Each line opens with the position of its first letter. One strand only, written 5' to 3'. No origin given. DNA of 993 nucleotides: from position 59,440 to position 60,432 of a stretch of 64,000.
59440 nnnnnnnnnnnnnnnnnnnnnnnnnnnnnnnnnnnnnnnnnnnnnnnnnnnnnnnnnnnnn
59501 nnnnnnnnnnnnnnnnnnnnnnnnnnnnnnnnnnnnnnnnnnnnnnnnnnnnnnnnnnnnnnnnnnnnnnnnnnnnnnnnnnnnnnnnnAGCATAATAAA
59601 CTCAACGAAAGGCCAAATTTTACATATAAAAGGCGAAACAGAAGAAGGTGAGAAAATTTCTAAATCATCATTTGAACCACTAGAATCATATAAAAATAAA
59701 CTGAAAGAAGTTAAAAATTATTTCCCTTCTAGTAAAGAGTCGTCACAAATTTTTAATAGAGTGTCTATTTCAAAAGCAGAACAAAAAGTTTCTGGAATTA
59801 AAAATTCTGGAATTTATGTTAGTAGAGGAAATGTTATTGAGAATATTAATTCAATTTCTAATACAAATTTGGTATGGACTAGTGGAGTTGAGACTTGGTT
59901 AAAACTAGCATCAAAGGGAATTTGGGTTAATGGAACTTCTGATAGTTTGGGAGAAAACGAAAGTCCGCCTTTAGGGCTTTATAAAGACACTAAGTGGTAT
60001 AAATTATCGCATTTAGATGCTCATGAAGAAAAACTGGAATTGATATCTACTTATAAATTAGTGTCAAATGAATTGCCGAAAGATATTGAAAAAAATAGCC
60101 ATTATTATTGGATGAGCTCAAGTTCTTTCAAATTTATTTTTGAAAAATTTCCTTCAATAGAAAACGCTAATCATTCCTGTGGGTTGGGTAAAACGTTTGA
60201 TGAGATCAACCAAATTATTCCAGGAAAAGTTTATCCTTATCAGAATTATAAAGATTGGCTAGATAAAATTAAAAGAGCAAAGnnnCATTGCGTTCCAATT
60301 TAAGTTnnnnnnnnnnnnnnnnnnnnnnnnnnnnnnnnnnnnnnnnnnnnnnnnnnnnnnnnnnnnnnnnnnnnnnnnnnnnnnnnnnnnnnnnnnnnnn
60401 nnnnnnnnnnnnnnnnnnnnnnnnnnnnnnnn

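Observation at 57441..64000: Heme pathway consolidated into one locus and headed by a Shemin-type ALA synthase in a genome with gammaproteobacterial gene order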

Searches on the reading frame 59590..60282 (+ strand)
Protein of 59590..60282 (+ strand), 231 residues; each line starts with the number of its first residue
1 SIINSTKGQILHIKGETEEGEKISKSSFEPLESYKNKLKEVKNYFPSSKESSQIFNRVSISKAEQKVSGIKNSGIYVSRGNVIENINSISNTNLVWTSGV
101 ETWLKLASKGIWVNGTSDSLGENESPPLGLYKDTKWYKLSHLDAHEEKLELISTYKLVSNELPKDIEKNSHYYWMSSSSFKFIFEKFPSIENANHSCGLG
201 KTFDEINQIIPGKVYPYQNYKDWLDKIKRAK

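Call 9: search_protein_families(library=pfam, proteins=[window:59590-60282:+], max_evalue=10)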
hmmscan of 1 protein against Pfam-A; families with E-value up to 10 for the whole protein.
seq(231 aa): 1 family
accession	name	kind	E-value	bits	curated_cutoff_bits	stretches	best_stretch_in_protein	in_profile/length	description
PF25629.1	Fimo_NCAP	-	0.023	14.5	27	1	166-188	154-176/266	Fimovirus nucleocapsid protein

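Call 22: find_homologous_proteins(query=window:59650-60282:+, max_evalue=0.001)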
Query seq(211 aa) (211 aa): 15 proteins with E <= 0.001 among 254 candidates.
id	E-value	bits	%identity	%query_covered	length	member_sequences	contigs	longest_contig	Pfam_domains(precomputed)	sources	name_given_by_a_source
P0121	7.3e-98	344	69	100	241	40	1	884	-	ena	-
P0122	5.8e-89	315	63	100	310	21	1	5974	-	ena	-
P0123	4.4e-87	309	98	65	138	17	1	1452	-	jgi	-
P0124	3.9e-72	260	70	71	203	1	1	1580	-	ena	-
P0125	1.0e-63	233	61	77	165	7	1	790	-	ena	-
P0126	5.7e-62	227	49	100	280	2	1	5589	-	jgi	jgi:hydroxymethylbilane synthase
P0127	2.8e-61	225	50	99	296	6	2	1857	-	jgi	jgi:hydroxymethylbilane synthase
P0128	7.7e-61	223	51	91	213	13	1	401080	-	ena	-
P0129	1.2e-60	223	49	100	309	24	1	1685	-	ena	-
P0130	3.6e-56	208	49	99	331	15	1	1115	-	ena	-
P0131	5.3e-55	204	49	87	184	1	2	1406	-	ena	-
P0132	1.2e-54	203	71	56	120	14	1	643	-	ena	-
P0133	3.1e-54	202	55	74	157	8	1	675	-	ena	-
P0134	3.4e-54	202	48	99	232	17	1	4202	-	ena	-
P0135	1.4e-50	190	55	70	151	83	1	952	-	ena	-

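Call 33: search_protein_representatives(alignment_id=A1)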
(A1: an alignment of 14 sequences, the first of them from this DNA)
Query: 14 sequences, 241 profile positions. Proteins with E-value up to 0.001 (for the whole library): 717; up to 1e-10: 518; up to 1e-30: 109. The best 150 are listed.
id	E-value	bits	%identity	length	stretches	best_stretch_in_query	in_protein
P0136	3.2e-94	331.4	-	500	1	2-241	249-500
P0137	1.2e-73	264.1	-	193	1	52-239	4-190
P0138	5.5e-67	242.2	-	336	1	6-239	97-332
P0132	8.1e-63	228.6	-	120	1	123-241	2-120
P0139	1.0e-57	211.9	-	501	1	7-240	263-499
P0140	6.5e-57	209.2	-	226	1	49-239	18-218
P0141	1.9e-55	204.4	-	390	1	5-235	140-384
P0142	4.1e-49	183.7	-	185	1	61-233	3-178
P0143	1.2e-48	182.2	-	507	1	7-235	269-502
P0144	1.3e-48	182.1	-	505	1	19-233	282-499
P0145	1.4e-48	181.9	-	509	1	6-235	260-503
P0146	3.4e-48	180.7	-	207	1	48-237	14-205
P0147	8.7e-48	179.4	-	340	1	11-236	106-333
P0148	2.1e-47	178.1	-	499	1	10-237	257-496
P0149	1.1e-44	169.2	-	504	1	6-237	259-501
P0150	2.5e-44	168.0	-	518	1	6-233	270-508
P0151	1.1e-43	166.0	-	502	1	4-236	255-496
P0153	7.0e-43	163.3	-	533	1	7-234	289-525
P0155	9.6e-42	159.6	-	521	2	10-221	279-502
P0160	7.7e-41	156.6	-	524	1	6-237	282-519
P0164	1.6e-39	152.3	-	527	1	11-239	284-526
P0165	2.5e-39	151.7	-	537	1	10-237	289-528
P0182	2.2e-36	142.0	-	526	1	33-233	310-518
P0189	1.9e-35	138.9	-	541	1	14-236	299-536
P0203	1.1e-33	133.2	-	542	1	2-236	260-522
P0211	4.3e-33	131.3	-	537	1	13-237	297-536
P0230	2.1e-31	125.7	-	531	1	2-235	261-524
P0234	2.5e-31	125.5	-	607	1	46-235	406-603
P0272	6.4e-29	117.6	-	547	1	8-237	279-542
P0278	2.7e-28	115.6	-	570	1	12-235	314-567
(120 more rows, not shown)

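Call 51: search_solved_structures(query=A3, max_evalue=10, show_alignments=2)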
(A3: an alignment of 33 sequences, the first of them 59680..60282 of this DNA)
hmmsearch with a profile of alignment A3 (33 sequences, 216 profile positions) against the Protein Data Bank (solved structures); distinct sequences matched with E-value up to 10: 0.

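Call 52: list_cluster_members(proteins=[P0139, P0143, P0150, P0153, P0165, P0189, P0203, P0234, P0272, P0278])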
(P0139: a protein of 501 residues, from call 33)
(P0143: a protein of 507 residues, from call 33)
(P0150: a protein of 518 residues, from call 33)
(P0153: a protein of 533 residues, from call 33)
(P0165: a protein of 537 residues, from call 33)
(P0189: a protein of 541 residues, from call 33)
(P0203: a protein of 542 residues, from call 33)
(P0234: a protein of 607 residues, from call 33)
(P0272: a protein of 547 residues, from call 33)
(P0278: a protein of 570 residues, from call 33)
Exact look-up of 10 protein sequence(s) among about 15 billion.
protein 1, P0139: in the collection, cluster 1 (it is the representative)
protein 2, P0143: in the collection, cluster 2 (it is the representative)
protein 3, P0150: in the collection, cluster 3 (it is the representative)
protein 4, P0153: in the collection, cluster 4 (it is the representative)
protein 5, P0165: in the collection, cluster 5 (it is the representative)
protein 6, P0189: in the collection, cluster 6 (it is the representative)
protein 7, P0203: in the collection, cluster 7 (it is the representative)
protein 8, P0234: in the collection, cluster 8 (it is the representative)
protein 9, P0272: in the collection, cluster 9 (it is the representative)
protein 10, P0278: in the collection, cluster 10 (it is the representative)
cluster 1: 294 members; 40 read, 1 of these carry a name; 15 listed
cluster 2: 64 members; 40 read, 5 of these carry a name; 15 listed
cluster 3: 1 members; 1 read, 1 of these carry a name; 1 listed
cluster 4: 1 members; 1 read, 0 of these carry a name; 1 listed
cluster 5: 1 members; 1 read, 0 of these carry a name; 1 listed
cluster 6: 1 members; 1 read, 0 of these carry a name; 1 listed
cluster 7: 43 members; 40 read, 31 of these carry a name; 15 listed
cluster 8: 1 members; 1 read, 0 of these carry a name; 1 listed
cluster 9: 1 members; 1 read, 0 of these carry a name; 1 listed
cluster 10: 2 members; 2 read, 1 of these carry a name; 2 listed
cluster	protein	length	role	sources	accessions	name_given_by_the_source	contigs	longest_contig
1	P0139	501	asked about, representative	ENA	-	-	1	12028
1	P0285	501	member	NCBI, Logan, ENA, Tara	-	strand:- start:822 stop:2327 length:1506 start_codon:yes stop_codon:yes gene_type:complete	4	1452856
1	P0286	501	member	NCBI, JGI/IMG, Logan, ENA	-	-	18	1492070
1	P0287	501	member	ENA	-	-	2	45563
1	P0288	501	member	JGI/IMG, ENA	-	-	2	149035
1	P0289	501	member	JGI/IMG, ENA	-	-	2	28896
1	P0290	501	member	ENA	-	-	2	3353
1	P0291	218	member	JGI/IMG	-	-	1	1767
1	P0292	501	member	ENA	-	-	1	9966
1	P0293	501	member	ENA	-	-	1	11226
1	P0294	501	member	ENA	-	-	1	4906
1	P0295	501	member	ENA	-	-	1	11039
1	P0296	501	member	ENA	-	-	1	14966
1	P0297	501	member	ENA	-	-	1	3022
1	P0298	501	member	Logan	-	-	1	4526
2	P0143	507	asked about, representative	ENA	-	-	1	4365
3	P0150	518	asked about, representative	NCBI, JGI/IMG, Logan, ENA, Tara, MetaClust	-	strand:+ start:97012 stop:98568 length:1557 start_codon:yes stop_codon:yes ... | TARA_076_MES_0.22-3_scaffold280887_2_gene280034 COG0181 K01749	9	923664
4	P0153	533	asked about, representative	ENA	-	-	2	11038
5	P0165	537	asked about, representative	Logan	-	-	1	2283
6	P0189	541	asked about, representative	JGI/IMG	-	-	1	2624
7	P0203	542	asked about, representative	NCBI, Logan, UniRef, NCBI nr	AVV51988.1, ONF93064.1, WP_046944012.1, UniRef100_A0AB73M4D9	type 2 periplasmic-binding domain-containing protein [Leptospira santarosai] | hydroxymethylbilane synthase n=1 Tax=Leptospira santarosai TaxID=28183 ... | uroporphyrinogen synthase [Leptospira santarosai]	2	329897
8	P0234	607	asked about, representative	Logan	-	-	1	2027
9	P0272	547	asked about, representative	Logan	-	-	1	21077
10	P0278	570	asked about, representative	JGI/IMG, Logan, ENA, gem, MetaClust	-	\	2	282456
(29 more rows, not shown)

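Call 57: predict_structure(alignment_id=A3)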
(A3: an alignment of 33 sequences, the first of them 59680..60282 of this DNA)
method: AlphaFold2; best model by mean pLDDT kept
length: 201 residues; sequences in the alignment: 33
mean_pLDDT: 92.1   pTM: 0.83
mean pLDDT of the five models: 92.1, 91.4, 90.5, 90.4, 89.4
residues with pLDDT >= 90: 165; 70-90: 24; 50-70: 12; < 50: 0
segments of 3 or more residues with pLDDT < 50: none
pLDDT, mean of each block of 10 residues (from residue 1): 70 95 95 95 94 90 95 93 86 74 95 93 96 96 96 98 95 95 95 95 89
secondary structure, 60 per line:
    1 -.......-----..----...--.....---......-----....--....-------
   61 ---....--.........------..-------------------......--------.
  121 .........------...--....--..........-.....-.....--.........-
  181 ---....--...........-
elements in order: H2-8 E25-29 H33-38 E44-47 H50-53 E64-67 H70-78 E106-111 E120-129 E141-144 H147-156 H158-162 E164-168 H171-179 E184-187 H190-200

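Call 60: fold_search(model_id=the predicted structure, library=pdb)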
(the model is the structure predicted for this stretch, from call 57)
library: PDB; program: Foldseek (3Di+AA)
matches with E <= 10: 965; with E <= 0.001: 10
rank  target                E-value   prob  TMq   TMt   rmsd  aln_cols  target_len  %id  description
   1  3mw8                  7.8e-06  1.00  0.48  0.42   6.5       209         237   10  Crystal structure of an UROPORPHYRINOGEN-III SYNTHASE (Sama_3255) from SHEWANELLA AMAZONENSIS SB2B at 1.65 A resolution (released 2010-05-19)
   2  3d8t_B                3.5e-05  1.00  0.42  0.35   7.9       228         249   10  Thermus thermophilus Uroporphyrinogen III Synthase (released 2008-08-12)
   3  3d8t_A                9.7e-05  1.00  0.46  0.39   7.2       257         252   10  Thermus thermophilus Uroporphyrinogen III Synthase (released 2008-08-12)
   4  3d8r                  1.1e-04  1.00  0.41  0.35   8.1       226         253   11  Thermus thermophilus Uroporphyrinogen III Synthase (released 2008-08-05)
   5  1wd7_B                1.3e-04  1.00  0.41  0.35   7.6       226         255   11  Crystal Structure of Uroporphyrinogen III Synthase from an Extremely Thermophilic Bacterium Thermus thermophilus HB8 ( (released 2004-11-12)
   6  1jr2_A                1.5e-04  1.00  0.47  0.39   6.9       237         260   13  Structure of Uroporphyrinogen III Synthase (released 2001-11-07)
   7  3d8s                  1.6e-04  1.00  0.42  0.35   8.4       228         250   10  Thermus thermophilus Uroporphyrinogen III Synthase (released 2008-08-05)
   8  3re1_A                1.7e-04  1.00  0.59  0.49   5.2       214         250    8  Crystal structure of uroporphyrinogen III synthase from Pseudomonas syringae pv. tomato DC3000 (released 2011-06-22)
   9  1wcx                  3.4e-04  1.00  0.55  0.45   5.6       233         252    8  Crystal Structure of Mutant Uroporphyrinogen III Synthase from an Extremely Thermophilic Bacterium Thermus thermophilus  (released 2005-05-06)
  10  1wd7_A                1.0e-03  1.00  0.44  0.38   6.5       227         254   10  Crystal Structure of Uroporphyrinogen III Synthase from an Extremely Thermophilic Bacterium Thermus thermophilus HB8 ( (released 2004-11-12)
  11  3p9z                  2.9e-03  1.00  0.54  0.52   5.3       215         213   10  Crystal structure of uroporphyrinogen-III synthetase from Helicobacter pylori 26695 (released 2010-11-03)
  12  4b7x_A                1.3e-02  0.54  0.27  0.18  15.9       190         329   10  Crystal structure of hypothetical protein PA1648 from Pseudomonas aeruginosa. (released 2013-01-09)
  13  2g5c_B                2.2e-02  0.47  0.18  0.14  13.5       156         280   11  Crystal Structure of Prephenate Dehydrogenase from Aquifex aeolicus (released 2006-03-07)
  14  7yf2_B                3.6e-02  0.28  0.23  0.19  11.7       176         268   12  Crystal structure of METTL9 in complex with unmethylated SLC39A5 peptide and SAH (released 2023-04-12)
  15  3ggp_A                3.8e-02  0.38  0.20  0.15  13.7       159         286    9  Crystal structure of prephenate dehydrogenase from A. aeolicus in complex with hydroxyphenyl propionate and NAD+ (released 2009-03-10)
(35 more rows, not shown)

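Call 62: find_encoding_contigs(protein=P0286, flank=10000, max_places=3)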
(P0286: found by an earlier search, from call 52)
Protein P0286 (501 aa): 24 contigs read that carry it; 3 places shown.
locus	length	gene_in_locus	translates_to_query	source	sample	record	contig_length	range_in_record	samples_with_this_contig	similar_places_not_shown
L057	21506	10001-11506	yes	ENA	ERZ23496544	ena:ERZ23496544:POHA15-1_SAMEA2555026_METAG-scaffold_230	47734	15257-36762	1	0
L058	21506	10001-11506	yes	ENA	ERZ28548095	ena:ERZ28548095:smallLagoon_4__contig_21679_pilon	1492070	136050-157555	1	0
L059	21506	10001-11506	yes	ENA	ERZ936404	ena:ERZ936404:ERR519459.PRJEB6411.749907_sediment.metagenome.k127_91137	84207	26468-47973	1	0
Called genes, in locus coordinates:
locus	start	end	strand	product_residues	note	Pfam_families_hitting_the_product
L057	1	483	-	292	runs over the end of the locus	PF00140:Sigma70_r1_2 (weak), PF04542:Sigma70_r2, PF04545:Sigma70_r4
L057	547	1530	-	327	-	PF01479:S4 (weak), PF00849:PseudoU_synth_2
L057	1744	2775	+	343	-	PF01547:SBP_bac_1, PF13416:SBP_bac_8, PF13531:SBP_bac_11, PF13343:SBP_bac_6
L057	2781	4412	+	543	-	PF00528:BPD_transp_1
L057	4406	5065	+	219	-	PF00005:ABC_tran, PF13304:AAA_21 (faint)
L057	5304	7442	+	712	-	PF07715:Plug, PF00593:TonB_dep_Rec_b-barrel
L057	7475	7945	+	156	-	-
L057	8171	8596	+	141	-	PF00127:Copper-bind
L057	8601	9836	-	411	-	PF00155:Aminotran_1_2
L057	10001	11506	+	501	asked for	PF01379:Porphobil_deam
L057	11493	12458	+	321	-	PF00490:ALAD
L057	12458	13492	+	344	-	PF01208:URO-D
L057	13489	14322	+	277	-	PF01218:Coprogen_oxidas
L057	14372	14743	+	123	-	PF03653:UPF0093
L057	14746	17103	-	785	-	PF01315:Ald_Xan_dh_C, PF02738:MoCoBD_1, PF20256:MoCoBD_2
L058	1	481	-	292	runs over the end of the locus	PF00140:Sigma70_r1_2 (weak), PF04542:Sigma70_r2, PF04545:Sigma70_r4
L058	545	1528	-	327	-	PF01479:S4 (weak), PF00849:PseudoU_synth_2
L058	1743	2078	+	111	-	-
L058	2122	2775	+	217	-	PF01547:SBP_bac_1, PF13343:SBP_bac_6, PF13416:SBP_bac_8, PF13531:SBP_bac_11 (weak)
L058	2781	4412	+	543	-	PF00528:BPD_transp_1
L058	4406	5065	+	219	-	PF00005:ABC_tran, PF13304:AAA_21 (faint)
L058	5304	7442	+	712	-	PF07715:Plug, PF00593:TonB_dep_Rec_b-barrel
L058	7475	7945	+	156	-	-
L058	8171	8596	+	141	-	PF00127:Copper-bind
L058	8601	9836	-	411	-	PF00155:Aminotran_1_2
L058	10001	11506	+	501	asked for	PF01379:Porphobil_deam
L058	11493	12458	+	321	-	PF00490:ALAD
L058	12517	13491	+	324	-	PF01208:URO-D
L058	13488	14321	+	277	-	PF01218:Coprogen_oxidas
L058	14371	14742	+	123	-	PF03653:UPF0093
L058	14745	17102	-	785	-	PF01315:Ald_Xan_dh_C, PF02738:MoCoBD_1, PF20256:MoCoBD_2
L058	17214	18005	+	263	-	PF00106:adh_short, PF08659:KR, PF23441:SDR (weak), PF13561:adh_short_C2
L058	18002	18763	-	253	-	PF00106:adh_short, PF08659:KR, PF23441:SDR, PF13561:adh_short_C2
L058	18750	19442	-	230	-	PF06283:ThuA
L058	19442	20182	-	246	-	PF00106:adh_short, PF13561:adh_short_C2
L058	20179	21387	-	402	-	PF00067:p450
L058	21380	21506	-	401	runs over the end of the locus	PF00067:p450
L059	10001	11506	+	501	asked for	PF01379:Porphobil_deam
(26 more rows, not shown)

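Call 63: find_encoding_contigs(protein=P0150, flank=10000, max_places=1)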
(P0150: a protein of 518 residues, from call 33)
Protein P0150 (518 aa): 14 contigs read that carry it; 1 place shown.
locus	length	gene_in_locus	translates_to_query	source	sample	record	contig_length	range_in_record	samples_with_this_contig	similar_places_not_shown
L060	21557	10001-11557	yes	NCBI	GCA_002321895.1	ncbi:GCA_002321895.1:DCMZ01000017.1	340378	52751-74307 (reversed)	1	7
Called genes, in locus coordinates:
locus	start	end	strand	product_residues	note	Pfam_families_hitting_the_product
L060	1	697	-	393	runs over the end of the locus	PF00266:Aminotran_5, PF01212:Beta_elim_lyase, PF01041:DegT_DnrJ_EryC1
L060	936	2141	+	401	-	PF02771:Acyl-CoA_dh_N, PF02770:Acyl-CoA_dh_M, PF00441:Acyl-CoA_dh_1, PF08028:Acyl-CoA_dh_2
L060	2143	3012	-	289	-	PF00535:Glycos_transf_2, PF10111:Glyco_tranf_2_2, PF13641:Glyco_tranf_2_3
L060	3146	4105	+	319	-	PF01536:SAM_decarbox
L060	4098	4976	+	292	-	PF17284:Spermine_synt_N, PF01564:Spermine_synth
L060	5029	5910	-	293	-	-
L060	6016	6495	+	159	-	-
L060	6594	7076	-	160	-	PF13606:Ank_3 (faint), PF12796:Ank_2, PF13637:Ank_4 (weak), PF13857:Ank_5, PF00023:Ank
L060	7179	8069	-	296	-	PF13640:2OG-FeII_Oxy_3 (weak)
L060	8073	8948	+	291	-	-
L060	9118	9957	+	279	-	PF05201:GlutR_N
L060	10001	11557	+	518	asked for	PF01379:Porphobil_deam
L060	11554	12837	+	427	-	PF00202:Aminotran_3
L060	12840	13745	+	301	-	PF00512:HisKA (weak), PF02518:HATPase_c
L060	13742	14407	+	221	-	PF00072:Response_reg, PF00486:Trans_reg_C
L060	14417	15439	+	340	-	PF01208:URO-D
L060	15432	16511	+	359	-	PF00762:Ferrochelatase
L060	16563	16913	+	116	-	PF01627:Hpt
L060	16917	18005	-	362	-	-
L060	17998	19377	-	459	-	-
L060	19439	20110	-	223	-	-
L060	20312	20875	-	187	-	-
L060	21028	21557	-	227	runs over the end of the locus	-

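Call 64: find_encoding_contigs(protein=P0278, flank=10000, max_places=1)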
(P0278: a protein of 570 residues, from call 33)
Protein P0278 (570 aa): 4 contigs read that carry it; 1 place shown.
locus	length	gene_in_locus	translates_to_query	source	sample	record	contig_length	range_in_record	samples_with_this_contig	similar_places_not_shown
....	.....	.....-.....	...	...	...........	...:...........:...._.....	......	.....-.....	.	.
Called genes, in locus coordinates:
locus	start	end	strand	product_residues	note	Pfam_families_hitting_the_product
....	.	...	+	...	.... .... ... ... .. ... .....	-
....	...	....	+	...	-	-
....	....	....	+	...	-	-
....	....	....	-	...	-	-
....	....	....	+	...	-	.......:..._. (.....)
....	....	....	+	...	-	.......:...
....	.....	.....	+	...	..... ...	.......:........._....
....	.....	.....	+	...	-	-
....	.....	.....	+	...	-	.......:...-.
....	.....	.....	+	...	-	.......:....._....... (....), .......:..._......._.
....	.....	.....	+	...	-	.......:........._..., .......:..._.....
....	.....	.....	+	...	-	-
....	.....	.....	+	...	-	-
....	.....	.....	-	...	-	-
